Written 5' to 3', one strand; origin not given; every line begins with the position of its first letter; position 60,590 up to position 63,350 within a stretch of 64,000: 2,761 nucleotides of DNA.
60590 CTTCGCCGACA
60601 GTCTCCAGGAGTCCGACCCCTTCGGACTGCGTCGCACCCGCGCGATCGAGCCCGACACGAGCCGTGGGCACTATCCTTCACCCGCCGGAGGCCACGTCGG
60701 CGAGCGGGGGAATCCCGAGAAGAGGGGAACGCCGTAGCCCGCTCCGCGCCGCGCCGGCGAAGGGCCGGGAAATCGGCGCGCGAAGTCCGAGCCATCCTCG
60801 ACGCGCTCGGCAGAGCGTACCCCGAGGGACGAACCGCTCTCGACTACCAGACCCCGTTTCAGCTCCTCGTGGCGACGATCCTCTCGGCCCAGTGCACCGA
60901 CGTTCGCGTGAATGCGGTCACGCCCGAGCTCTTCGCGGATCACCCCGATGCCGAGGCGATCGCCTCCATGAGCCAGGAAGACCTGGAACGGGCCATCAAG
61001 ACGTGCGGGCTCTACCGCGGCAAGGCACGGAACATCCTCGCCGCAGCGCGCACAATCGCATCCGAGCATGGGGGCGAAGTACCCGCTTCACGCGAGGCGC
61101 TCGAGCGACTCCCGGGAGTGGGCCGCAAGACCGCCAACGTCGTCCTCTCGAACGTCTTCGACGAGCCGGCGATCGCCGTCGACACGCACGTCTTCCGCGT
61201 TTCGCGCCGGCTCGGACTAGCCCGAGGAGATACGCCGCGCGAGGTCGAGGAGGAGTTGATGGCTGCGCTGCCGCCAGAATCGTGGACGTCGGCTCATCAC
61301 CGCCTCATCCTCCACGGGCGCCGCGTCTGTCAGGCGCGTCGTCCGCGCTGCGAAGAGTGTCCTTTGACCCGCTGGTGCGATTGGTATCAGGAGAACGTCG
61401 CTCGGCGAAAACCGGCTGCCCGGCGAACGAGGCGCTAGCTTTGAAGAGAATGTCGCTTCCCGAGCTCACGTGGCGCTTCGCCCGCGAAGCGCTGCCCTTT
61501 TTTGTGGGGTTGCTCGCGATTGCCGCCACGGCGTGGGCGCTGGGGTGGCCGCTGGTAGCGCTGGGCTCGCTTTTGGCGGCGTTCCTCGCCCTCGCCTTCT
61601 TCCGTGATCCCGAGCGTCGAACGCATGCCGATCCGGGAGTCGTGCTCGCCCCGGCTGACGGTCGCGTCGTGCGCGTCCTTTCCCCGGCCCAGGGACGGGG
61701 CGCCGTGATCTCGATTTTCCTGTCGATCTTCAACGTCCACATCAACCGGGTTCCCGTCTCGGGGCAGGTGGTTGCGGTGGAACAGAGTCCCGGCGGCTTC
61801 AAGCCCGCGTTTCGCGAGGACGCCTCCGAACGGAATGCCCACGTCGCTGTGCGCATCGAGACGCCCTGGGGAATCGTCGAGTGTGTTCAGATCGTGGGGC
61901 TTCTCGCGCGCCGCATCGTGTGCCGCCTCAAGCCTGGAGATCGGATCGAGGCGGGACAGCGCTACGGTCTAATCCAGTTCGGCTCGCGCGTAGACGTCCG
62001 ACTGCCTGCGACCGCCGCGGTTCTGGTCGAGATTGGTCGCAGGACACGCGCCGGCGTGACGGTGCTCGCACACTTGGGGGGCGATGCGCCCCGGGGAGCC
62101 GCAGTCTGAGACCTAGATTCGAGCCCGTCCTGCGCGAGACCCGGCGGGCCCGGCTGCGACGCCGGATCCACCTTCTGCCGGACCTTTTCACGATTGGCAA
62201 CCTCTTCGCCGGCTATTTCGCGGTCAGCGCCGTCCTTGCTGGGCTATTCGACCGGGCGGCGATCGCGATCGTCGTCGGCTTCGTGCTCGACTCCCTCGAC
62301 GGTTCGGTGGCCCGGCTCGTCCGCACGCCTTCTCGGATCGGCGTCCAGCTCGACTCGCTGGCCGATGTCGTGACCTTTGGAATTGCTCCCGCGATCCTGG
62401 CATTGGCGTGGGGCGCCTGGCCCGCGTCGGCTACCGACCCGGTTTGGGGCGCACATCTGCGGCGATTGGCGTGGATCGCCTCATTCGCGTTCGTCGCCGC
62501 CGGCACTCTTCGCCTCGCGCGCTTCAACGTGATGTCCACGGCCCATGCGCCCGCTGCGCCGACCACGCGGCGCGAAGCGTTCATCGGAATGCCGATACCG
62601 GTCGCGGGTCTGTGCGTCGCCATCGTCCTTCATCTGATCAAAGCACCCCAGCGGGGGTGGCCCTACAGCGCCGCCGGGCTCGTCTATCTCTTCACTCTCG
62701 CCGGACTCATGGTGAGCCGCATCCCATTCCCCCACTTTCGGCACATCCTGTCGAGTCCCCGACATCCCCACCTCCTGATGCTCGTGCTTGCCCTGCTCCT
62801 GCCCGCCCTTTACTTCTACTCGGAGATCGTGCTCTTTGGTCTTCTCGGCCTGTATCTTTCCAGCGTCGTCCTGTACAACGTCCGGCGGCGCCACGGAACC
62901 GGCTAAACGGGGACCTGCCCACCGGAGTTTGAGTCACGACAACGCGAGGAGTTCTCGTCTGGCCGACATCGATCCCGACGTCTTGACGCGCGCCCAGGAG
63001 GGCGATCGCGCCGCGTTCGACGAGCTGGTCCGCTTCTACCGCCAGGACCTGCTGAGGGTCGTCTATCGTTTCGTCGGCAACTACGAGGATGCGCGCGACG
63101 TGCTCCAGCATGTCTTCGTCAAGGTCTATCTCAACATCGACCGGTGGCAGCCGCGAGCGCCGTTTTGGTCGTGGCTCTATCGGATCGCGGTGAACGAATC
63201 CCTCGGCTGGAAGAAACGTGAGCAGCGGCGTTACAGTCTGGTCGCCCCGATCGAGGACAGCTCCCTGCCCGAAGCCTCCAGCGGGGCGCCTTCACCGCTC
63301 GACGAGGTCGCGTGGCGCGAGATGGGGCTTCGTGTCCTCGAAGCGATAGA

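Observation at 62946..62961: ECF sigma factor gene with a GAGGAG Shine-Dalgarno sequence placed for a CTG initiation codon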

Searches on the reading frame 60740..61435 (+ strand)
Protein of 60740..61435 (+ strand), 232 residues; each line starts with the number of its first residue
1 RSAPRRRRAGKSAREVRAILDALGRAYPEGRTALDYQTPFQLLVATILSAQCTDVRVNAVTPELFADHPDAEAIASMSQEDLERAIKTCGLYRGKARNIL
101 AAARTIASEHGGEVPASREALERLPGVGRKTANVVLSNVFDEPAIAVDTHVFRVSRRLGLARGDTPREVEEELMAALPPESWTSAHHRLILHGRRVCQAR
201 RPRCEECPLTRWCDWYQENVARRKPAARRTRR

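Call 64: search_protein_families(library=pfam, proteins=[window:60740-61435:+], max_evalue=0.01)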
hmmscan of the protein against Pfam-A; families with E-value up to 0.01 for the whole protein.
window:60740-61435:+ (232 aa): 5 families
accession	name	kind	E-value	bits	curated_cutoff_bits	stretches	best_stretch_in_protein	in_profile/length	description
PF00730.31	HhH-GPD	-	1.8e-27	96.2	26.2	1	44-179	1-108/108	HhH-GPD superfamily base excision DNA repair protein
PF00633.29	HHH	-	1.1e-09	38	24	1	110-137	2-29/30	Helix-hairpin-helix motif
PF10576.14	EndIII_4Fe-2S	-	0.00054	20.6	20.5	1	197-213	1-17/17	Iron-sulfur binding domain of endonuclease III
PF21176.3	RecR_HhH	-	0.00063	19.9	27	1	119-132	6-19/45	RecR, helix-hairpin-helix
PF22175.2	Ogg-HhH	-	0.0016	18.5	27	1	72-161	48-145/173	8-oxoguanine DNA glycosylase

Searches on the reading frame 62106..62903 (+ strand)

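Call 7: search_protein_families(library=pfam, proteins=[window:62139-62903:+])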
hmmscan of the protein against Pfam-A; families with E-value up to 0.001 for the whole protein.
window:62139-62903:+ (255 aa): 1 family
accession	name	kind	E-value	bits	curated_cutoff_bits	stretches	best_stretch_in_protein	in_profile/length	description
PF01066.26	CDP-OH_P_transf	-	5.2e-17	63.1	22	1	12-178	2-138/152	CDP-alcohol phosphatidyltransferase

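Call 8: search_protein_families(library=ncbifam, proteins=[window:62139-62903:+])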
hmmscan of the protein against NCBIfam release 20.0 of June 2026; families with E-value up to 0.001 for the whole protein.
window:62139-62903:+ (255 aa): 8 families
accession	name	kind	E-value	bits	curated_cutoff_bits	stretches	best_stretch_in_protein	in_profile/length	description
TIGR00473.1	pssA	equivalog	2e-33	115.7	107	1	18-198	1-153/153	CDP-diacylglycerol--serine O-phosphatidyltransferase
NF038087.1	arch_ser_synth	exception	2.6e-29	102.4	240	1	13-222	6-191/216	archaetidylserine synthase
TIGR04217.1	archae_ser_T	exception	1.2e-24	87.4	200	1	12-244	8-217/221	archaetidylserine synthase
NF038086.1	anchor_synt_A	exception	1.3e-14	54.6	200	1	6-201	3-177/222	protein sorting system archaetidylserine synthase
NF040950.1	archin_ph_syn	equivalog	6.1e-09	36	180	1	8-78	20-91/191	archaetidylinositol phosphate synthase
NF045883.1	PIPSynth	equivalog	2.3e-05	24.2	170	1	5-92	16-102/197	phosphatidylinositol phosphate synthase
NF045886.1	PhCholSynLeg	equivalog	0.00057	19.5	440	1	16-89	21-98/250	phosphatidylcholine synthase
NF053678.1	ClpnSynClsA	equivalog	0.00062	20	240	1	10-91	2-82/180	cardiolipin synthase ClsA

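Call 64: search_protein_families(library=pfam, proteins=[window:62106-62903:+], max_evalue=0.01)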
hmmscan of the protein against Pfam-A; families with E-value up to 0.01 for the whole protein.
window:62106-62903:+ (266 aa): 1 family
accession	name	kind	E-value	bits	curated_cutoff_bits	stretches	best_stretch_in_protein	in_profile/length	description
PF01066.26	CDP-OH_P_transf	-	5.9e-17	62.9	22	1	23-189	2-138/152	CDP-alcohol phosphatidyltransferase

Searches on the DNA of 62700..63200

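Call 70: search_rna_families(source=window, start=62700, end=63200, threshold=evalue, max_evalue=1)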
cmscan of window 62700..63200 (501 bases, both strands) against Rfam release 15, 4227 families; matches with E-value up to 1: 0.
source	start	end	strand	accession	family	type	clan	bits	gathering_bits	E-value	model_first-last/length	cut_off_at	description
